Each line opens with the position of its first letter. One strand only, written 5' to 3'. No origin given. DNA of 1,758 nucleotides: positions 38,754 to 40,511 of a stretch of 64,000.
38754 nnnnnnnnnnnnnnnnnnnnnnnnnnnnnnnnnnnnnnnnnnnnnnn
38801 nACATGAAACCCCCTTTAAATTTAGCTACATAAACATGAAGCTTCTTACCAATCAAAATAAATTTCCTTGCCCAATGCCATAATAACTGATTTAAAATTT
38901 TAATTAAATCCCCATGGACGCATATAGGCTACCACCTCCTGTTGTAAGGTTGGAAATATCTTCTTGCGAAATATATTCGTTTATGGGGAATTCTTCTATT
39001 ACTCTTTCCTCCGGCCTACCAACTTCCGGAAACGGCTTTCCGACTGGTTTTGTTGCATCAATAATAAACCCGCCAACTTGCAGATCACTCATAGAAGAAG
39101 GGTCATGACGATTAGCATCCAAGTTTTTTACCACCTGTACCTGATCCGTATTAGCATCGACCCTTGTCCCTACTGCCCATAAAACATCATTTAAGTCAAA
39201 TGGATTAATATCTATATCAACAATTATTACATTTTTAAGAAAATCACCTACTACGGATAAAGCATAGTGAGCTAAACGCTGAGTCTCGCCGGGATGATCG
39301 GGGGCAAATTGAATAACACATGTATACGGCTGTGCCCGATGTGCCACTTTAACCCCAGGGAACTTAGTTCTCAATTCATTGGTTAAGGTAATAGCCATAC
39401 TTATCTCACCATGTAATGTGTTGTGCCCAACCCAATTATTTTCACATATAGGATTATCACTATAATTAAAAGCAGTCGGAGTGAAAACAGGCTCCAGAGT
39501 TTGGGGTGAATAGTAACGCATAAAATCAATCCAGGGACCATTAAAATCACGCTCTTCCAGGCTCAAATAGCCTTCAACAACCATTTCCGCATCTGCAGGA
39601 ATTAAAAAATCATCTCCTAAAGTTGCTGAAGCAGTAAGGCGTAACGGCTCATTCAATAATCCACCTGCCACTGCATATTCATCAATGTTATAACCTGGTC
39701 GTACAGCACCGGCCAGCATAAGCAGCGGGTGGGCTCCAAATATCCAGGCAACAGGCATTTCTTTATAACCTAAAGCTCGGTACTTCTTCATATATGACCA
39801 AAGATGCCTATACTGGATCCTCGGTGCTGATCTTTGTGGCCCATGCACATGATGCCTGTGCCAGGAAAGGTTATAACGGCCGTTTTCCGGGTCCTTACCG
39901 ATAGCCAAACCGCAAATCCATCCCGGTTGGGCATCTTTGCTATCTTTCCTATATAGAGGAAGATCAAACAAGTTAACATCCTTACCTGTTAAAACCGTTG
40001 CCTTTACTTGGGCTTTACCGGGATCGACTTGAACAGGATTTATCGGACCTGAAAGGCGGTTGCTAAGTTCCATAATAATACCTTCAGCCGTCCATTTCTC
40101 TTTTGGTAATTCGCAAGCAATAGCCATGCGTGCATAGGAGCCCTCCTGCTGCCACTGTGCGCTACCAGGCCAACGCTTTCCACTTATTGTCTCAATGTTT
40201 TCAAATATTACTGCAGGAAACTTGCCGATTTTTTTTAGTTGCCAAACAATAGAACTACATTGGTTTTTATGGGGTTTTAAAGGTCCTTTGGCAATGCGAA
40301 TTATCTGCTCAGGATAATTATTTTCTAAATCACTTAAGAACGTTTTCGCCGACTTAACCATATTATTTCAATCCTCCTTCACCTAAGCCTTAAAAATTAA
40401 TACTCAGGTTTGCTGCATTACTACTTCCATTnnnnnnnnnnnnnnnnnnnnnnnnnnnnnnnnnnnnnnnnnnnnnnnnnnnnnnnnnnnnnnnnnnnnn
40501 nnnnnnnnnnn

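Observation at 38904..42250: Adjacent UbiD paralog pair with a 55-aa zinc-ribbon partner, resembling a multi-subunit carboxylase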

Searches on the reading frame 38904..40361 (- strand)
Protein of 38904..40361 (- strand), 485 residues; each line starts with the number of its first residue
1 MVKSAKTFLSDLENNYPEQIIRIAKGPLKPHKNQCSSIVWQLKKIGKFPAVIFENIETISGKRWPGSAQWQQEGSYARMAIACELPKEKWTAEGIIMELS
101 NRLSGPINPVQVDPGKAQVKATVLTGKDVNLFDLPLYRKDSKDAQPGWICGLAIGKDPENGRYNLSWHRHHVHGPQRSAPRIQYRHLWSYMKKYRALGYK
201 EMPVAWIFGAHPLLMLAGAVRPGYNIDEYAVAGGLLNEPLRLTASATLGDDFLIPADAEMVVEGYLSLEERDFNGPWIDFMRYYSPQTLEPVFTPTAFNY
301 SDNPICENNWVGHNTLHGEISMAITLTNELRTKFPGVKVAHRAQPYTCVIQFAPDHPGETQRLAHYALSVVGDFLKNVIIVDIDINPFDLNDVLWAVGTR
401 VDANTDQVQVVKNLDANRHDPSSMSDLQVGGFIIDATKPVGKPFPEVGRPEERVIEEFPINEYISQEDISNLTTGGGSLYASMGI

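Call 6: search_protein_families(library=pfam, proteins=[window:38904-40361:-], max_evalue=0.01)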
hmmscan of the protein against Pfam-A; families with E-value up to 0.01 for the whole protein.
window:38904-40361:- (485 aa): 2 families
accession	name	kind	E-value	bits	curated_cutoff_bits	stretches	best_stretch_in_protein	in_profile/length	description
PF01977.22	UbiD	-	4.7e-41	140.7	23.3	1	112-312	3-204/206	3-octaprenyl-4-hydroxybenzoate carboxy-lyase Rift-related domain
PF20696.2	UbiD_C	-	5.3e-17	62.4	24.2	1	318-436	4-127/127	3-octaprenyl-4-hydroxybenzoate carboxy-lyase C-terminal domain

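Call 7: search_protein_families(library=ncbifam, proteins=[window:38904-40361:-], max_evalue=0.01)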
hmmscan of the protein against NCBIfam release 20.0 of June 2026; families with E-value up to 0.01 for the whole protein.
window:38904-40361:- (485 aa): 7 families
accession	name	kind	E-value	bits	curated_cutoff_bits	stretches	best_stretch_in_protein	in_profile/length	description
NF041204.1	VdcC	exception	3.6e-59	200.4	650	1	6-441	5-440/467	non-oxidative hydroxyarylic acid decarboxylases subunit C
TIGR00148.1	TIGR00148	subfamily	4.5e-54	183.8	244.85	1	112-439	106-438/438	UbiD family decarboxylase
TIGR03701.1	mena_SCO4490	equivalog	2.6e-29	102.2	495.9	1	106-416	106-420/433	menaquinone biosynthesis decarboxylase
NF008175.0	PRK10922.1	equivalog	1.5e-26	93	788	1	117-423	128-442/497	4-hydroxy-3-polyprenylbenzoate decarboxylase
NF041219.1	BagN_FevL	exception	1.7e-23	82.9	1000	1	47-402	57-433/502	bagremycin/ferroverdin biosynthesis UbiD family decarboxylase BagN/FevL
TIGR02723.1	phenyl_P_alpha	equivalog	3.4e-19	68.8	564.6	1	33-415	34-417/485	phenylphosphate carboxylase subunit alpha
TIGR02724.1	phenyl_P_beta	equivalog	4.1e-17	61.7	468.95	1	38-421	31-421/472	phenylphosphate carboxylase subunit beta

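Call 9: search_solved_structures(query=window:38904-40361:-, max_evalue=1e-10)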
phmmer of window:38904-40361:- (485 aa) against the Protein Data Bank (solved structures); distinct sequences matched with E-value up to 1e-10: 37.
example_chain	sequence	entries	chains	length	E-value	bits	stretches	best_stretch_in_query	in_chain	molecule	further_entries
6h6v_A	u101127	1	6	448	1.6e-44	155.7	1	92-448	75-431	3-polyprenyl-4-hydroxybenzoate decarboxylase and related decarboxylases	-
6h6x_B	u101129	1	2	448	6.3e-44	153.7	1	92-448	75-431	3-polyprenyl-4-hydroxybenzoate decarboxylase and related decarboxylases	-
7ae4_A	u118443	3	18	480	2.9e-28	102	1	7-445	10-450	Phenolic acid decarboxylase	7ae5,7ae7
2idb_A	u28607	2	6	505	8.2e-25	90.6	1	120-450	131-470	3-octaprenyl-4-hydroxybenzoate carboxy-lyase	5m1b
5m1c_A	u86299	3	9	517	9e-25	90.5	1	120-450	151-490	3-octaprenyl-4-hydroxybenzoate carboxy-lyase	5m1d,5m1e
7pda_A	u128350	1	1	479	4.8e-24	88.1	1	48-450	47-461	UbiD family decarboxylase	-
7nf0_A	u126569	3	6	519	2.6e-18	69.2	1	66-408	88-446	Ferulic acid decarboxylase 1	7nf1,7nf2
6da6_A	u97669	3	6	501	1.9e-17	66.3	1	19-402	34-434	UbiD-like decarboxylase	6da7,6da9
7ney_A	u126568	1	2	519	2.2e-17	66.1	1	66-319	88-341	Ferulic acid decarboxylase 1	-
5o3m_A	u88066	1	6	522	2.9e-16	62.4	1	92-424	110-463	Protocatechuate decarboxylase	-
7abo_C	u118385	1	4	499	1.6e-15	60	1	47-402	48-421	UbiD-like decarboxylase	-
6evf_A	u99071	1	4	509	1.8e-15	59.8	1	49-408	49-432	Ferulic acid decarboxylase 1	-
5ny5_A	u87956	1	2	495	2.6e-15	59.3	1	98-427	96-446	3,4-dihydroxybenzoate decarboxylase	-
5o3n_A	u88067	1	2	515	2.8e-15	59.2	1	98-427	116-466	3,4-dihydroxybenzoate decarboxylase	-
7abn_D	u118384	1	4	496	4.9e-15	58.4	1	47-402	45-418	UbiD-like decarboxylase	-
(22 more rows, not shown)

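Call 20: find_homologous_proteins(query=window:38904-40361:-, max_evalue=1e-20)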
Query window:38904-40361:- (485 aa): 118 proteins with E <= 1e-20 among 8000 candidates.
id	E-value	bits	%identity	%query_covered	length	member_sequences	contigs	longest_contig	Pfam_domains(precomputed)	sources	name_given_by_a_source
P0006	0.0e+0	1142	100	100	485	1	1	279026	PF20696.3,PF01977.23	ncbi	-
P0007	1.9e-283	959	81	100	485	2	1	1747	PF20696.3,PF01977.23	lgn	-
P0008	6.5e-251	851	73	100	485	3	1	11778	PF20696.3,PF01977.23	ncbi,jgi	jgi:2,5-furandicarboxylate decarboxylase 1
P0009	4.7e-233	792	66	100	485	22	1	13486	PF20696.3,PF01977.23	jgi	jgi:2,5-furandicarboxylate decarboxylase 1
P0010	9.1e-198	676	59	99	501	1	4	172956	PF20696.3,PF01977.23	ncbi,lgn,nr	ncbi:MAG: UbiD family decarboxylase [Chloroflexi bacterium]|nr:UbiD family decarboxylase [Chloroflex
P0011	1.6e-186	639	55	98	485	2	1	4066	PF20696.3,PF01977.23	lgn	-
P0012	7.1e-182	624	56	100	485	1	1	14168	PF20696.3,PF01977.23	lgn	-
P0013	6.0e-179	614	54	98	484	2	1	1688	PF20696.3,PF01977.23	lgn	-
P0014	1.4e-178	613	54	100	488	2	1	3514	PF20696.3,PF01977.23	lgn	-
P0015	2.4e-178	612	54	98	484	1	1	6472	PF20696.3,PF01977.23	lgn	-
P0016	8.2e-177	607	54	98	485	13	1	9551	PF20696.3,PF01977.23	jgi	jgi:2,5-furandicarboxylate decarboxylase 1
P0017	3.9e-170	585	53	98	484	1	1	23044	PF20696.3,PF01977.23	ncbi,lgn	-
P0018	4.2e-164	565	50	98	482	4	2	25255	PF20696.3,PF01977.23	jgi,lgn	jgi:2,5-furandicarboxylate decarboxylase 1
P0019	8.3e-164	564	49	98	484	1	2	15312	PF20696.3,PF01977.23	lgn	-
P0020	3.5e-162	559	51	98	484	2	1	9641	PF20696.3,PF01977.23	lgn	-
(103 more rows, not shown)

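Call 22: find_related_loci(query=A1, collection=genome_contigs, flank=10000)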
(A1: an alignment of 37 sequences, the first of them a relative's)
Query A1 (485 aa) in genome_contigs; peptide patterns used: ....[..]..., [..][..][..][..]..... (x = any residue, [..] = any of these).
600 stretches matched a pattern (row limit reached: there are more); 474 encode a relative of the query (tblastn E <= 1e-3); the best 80 are kept; 80 distinct loci.
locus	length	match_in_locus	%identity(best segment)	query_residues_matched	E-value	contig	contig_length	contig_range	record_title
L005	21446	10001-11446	59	3-482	0e+0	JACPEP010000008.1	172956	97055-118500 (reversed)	MAG: Chloroflexi bacterium isolate NC_groundwater_338_Ag_B-0.1um_58_18 GD18-4_B1_scaffold_311316, whole genome shotgun s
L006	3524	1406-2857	54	1-484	0e+0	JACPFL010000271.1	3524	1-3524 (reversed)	MAG: Deltaproteobacteria bacterium isolate NC_groundwater_360_Ag_B-0.1um_69_10 GD18-4_B1_scaffold_1530068, whole genome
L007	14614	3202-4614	47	3-473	1e-142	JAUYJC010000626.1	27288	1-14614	MAG: Deltaproteobacteria bacterium isolate C24_metabat.bin.121_sub C24_k141_273302, whole genome shotgun sequence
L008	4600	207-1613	46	3-472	2e-144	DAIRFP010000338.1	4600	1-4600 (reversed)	MAG TPA_asm: Thermodesulfobacteriota bacterium isolate CTOTU25984 NODE_6522_length_4600_cov_6.692189, whole genome shotg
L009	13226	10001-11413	45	3-473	1e-137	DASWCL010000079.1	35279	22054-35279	MAG TPA_asm: Candidatus Binatia bacterium isolate SMAG_U2708 k141_2129280, whole genome shotgun sequence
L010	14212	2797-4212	41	1-472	6e-132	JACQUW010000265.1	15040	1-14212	MAG: Deltaproteobacteria bacterium isolate NC_groundwater_1447_Ag_S-0.65um_55_23 S_p65_S5_coassembly_k141_3491716, whole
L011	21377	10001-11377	41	6-464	7e-121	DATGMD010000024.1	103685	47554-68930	MAG TPA_asm: Chloroflexota bacterium isolate SMAG_U9903 k141_88737, whole genome shotgun sequence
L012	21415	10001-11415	48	3-473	9e-115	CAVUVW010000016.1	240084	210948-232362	MAG: uncultured delta proteobacterium isolate MFD05567.bin.2.269 genome assembly, contig: contig_39722, whole genome sho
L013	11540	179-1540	35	2-458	2e-84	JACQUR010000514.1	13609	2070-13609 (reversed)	MAG: Chloroflexi bacterium isolate NC_groundwater_1442_Ag_S-0.65um_69_44 S_p65_S5_coassembly_k141_5240533, whole genome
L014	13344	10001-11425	36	2-478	1e-82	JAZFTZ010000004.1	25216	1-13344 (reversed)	MAG: Thermodesulfobacteriota bacterium isolate BS2bin.46 BS2bin.46_4, whole genome shotgun sequence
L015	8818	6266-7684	35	1-473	5e-82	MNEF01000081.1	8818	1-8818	MAG: Candidatus Rokubacteria bacterium 13_1_40CM_69_27 13_1_40cm_scaffold_3348, whole genome shotgun sequence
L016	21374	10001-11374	36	2-453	2e-79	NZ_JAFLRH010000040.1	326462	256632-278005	Paradesulfitobacterium ferrireducens strain PLL0 L1_ctg0001, whole genome shotgun sequence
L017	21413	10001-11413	33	4-474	1e-77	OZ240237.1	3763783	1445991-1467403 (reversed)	MAG: Terriglobia bacterium isolate a4d45df8-9476-426c-84f8-ed4c4d5b1ce7 genome assembly, chromosome: 1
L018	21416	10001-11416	42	1-472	1e-136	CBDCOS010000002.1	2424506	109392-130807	MAG: uncultured Candidatus Binatia bacterium isolate b8bb52a1-eb1f-432d-8f15-544989f8edd8 genome assembly, contig: conti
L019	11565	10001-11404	34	2-475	4e-76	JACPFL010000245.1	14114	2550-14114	MAG: Deltaproteobacteria bacterium isolate NC_groundwater_360_Ag_B-0.1um_69_10 GD18-4_B1_scaffold_1172989, whole genome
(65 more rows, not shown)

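Call 38: search_solved_structures(query=window:38904-40361:-, max_evalue=1e-24, show_alignments=4)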
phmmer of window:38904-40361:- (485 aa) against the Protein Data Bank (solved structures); distinct sequences matched with E-value up to 1e-24: 5.
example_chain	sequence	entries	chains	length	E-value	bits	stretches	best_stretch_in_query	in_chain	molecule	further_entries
6h6v_A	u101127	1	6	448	1.6e-44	155.7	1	92-448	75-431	3-polyprenyl-4-hydroxybenzoate decarboxylase and related decarboxylases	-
6h6x_B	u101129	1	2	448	6.3e-44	153.7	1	92-448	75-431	3-polyprenyl-4-hydroxybenzoate decarboxylase and related decarboxylases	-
7ae4_A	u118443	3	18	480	2.9e-28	102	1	7-445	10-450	Phenolic acid decarboxylase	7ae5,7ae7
2idb_A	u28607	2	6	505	8.2e-25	90.6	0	120-450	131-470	3-octaprenyl-4-hydroxybenzoate carboxy-lyase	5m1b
5m1c_A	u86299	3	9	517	9e-25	90.5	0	120-450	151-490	3-octaprenyl-4-hydroxybenzoate carboxy-lyase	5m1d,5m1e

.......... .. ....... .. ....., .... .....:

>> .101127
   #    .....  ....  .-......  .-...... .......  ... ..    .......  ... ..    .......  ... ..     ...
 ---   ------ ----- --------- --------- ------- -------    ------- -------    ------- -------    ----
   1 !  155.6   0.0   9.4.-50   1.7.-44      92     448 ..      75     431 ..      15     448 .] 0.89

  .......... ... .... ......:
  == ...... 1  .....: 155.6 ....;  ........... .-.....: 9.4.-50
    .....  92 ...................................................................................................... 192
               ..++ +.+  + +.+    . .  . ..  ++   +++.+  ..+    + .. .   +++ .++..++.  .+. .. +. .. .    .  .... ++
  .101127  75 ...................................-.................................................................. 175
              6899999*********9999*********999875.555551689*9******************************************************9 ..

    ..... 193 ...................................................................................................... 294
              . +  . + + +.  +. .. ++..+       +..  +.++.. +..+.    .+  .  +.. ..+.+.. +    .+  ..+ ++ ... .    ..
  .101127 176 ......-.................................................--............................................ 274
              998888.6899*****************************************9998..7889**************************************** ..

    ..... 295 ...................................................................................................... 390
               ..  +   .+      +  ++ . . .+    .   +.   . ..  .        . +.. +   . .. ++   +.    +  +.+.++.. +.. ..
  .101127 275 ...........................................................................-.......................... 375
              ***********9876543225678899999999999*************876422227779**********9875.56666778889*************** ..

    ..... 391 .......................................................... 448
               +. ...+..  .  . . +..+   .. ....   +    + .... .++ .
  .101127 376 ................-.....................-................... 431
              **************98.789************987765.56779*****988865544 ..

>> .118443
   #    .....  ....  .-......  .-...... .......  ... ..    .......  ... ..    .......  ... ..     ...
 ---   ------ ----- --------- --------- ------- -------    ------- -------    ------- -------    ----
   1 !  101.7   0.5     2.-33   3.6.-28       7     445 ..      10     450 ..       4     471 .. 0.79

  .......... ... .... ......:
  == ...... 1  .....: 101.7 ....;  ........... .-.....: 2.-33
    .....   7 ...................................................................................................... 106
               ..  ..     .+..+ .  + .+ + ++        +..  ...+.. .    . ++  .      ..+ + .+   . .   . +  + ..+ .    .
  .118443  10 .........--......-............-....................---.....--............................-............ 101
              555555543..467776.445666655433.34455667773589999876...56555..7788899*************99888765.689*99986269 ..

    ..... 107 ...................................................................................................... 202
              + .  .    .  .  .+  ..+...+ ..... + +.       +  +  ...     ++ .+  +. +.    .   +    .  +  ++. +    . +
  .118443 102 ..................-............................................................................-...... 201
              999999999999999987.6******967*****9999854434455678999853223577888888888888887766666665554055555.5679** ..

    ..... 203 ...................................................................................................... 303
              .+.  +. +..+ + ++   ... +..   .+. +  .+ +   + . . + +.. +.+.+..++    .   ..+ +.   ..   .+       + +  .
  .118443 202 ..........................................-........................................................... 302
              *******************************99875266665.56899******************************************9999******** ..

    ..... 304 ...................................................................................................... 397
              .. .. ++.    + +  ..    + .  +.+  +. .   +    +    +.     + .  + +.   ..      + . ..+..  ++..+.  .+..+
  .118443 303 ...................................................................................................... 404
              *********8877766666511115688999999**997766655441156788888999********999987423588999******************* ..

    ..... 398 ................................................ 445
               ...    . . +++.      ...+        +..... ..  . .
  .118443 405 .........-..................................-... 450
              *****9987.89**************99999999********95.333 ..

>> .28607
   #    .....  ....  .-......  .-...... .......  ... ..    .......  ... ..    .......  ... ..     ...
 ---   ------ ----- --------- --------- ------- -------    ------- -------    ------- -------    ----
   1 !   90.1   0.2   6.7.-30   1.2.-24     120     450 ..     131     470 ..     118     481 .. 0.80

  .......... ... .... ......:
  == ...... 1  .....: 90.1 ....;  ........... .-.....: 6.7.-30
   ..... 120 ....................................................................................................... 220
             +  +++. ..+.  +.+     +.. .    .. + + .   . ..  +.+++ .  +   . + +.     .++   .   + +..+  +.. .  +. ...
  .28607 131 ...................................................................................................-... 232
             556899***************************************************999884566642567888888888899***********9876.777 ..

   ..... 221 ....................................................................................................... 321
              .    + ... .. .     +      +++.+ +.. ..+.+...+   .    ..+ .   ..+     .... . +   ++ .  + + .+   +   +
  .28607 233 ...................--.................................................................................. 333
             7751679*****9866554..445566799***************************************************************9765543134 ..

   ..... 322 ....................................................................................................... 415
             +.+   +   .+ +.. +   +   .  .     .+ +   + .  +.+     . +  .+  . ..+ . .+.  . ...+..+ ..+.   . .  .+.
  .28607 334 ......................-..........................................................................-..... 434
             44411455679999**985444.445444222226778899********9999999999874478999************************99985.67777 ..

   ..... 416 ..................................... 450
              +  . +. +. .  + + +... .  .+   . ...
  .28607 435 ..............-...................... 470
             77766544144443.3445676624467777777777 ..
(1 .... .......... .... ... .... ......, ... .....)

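Call 42: find_encoding_contigs(protein=P0008, flank=10000, max_places=2)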
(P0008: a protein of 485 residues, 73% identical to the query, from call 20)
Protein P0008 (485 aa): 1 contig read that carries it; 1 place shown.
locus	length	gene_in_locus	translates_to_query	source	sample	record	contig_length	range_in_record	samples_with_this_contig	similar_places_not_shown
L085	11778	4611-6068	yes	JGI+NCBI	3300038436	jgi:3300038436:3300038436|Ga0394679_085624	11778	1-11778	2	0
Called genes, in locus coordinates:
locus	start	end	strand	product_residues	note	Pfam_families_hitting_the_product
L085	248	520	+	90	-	PF07883:Cupin_2 (weak)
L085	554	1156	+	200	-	PF07883:Cupin_2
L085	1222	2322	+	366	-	PF03401:TctC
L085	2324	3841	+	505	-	PF01970:TctA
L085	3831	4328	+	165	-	PF07331:TctB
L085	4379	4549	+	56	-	-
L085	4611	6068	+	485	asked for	PF01977:UbiD, PF20696:UbiD_C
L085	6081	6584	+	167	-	PF00582:Usp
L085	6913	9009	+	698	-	PF00384:Molybdopterin, PF01568:Molydop_binding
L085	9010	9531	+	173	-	PF13187:Fer4_9 (faint), PF14697:Fer4_21 (faint), PF12797:Fer4_2 (faint), PF13237:Fer4_10 (faint), PF12838:Fer4_7 (weak), PF13247:Fer4_11, PF12837:Fer4_6 (weak)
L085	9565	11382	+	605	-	PF02730:AFOR_N, PF01314:AFOR_C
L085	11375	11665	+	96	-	PF02597:ThiS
